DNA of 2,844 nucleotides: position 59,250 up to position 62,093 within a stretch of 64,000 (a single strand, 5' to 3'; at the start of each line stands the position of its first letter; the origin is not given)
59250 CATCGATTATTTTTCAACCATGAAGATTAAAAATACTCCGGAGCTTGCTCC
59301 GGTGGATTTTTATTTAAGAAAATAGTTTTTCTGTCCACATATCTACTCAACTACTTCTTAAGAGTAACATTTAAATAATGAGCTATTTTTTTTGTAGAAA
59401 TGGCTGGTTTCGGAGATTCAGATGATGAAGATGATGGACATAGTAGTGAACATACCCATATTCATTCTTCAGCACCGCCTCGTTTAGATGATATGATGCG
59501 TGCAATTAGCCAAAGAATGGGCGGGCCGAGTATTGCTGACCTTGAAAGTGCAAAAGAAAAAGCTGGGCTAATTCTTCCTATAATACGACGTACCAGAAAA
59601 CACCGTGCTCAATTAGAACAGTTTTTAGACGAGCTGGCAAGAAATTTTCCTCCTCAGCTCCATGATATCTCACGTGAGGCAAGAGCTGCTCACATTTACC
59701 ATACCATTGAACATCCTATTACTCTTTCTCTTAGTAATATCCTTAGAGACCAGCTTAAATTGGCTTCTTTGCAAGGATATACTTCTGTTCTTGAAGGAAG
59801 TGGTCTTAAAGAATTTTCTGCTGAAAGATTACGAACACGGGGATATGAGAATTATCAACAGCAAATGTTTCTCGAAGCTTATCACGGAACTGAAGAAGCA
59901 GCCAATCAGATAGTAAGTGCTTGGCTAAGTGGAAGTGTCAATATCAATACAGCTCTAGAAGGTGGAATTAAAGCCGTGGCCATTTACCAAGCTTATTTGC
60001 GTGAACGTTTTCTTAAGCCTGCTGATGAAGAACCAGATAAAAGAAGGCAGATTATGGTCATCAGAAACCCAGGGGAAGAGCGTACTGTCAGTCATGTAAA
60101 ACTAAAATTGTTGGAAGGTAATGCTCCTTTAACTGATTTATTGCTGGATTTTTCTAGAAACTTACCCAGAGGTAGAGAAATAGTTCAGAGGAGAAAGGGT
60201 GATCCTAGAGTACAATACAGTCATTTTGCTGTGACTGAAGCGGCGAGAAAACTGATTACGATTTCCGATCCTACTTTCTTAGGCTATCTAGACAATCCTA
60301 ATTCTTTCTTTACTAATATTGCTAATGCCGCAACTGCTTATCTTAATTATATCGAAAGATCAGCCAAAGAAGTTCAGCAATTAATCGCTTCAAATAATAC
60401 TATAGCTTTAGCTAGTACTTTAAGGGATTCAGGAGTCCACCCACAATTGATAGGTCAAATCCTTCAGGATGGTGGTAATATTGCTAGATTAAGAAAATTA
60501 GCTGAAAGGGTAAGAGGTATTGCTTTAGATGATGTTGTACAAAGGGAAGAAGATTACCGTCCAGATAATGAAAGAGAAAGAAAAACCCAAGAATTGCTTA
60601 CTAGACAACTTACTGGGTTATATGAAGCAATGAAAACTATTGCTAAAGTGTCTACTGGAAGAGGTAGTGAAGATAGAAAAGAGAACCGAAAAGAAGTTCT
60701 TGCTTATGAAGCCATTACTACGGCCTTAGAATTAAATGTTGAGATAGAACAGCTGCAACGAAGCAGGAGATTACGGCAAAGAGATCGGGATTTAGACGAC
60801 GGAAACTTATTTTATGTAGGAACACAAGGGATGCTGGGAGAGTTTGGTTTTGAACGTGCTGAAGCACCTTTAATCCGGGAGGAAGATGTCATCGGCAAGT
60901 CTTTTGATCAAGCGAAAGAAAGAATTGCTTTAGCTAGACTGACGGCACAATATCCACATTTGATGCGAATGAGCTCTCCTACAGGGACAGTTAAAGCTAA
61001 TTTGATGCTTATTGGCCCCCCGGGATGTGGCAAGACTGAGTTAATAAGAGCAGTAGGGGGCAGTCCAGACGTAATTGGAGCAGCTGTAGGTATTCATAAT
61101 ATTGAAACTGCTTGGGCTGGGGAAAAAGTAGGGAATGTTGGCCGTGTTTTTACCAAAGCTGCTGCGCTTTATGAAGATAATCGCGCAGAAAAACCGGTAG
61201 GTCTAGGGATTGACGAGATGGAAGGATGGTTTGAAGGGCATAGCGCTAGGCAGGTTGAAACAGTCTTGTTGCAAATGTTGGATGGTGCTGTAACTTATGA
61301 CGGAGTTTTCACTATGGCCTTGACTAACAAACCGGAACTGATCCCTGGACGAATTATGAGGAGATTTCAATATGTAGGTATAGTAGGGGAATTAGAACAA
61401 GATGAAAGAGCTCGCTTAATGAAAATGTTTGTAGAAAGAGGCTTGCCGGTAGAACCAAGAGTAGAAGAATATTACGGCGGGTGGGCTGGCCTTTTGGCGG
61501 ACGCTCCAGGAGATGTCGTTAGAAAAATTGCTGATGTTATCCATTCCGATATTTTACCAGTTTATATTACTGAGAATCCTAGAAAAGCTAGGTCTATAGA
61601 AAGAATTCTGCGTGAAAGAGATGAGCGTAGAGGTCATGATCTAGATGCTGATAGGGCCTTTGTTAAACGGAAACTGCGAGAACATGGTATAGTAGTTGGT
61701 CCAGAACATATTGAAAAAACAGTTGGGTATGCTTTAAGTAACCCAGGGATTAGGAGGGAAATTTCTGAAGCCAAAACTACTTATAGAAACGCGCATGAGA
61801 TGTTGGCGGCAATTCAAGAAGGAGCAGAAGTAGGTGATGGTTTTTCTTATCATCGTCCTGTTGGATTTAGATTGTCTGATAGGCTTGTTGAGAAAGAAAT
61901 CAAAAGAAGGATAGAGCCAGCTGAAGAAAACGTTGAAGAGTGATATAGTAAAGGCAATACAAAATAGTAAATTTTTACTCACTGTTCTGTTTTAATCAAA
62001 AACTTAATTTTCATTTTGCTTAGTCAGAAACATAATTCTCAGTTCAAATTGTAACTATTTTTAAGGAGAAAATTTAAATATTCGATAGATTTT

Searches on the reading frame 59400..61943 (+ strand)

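Call 62: search_protein_families(library=pfam, proteins=[window:59400-61943:+], max_evalue=0.0001)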
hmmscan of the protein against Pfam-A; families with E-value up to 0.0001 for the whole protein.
window:59400-61943:+ (847 aa): 1 family
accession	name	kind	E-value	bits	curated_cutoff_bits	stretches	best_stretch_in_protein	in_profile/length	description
PF00004.35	AAA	-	1.8e-12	48.3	21.2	1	535-657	1-124/131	ATPase family associated with various cellular activities (AAA)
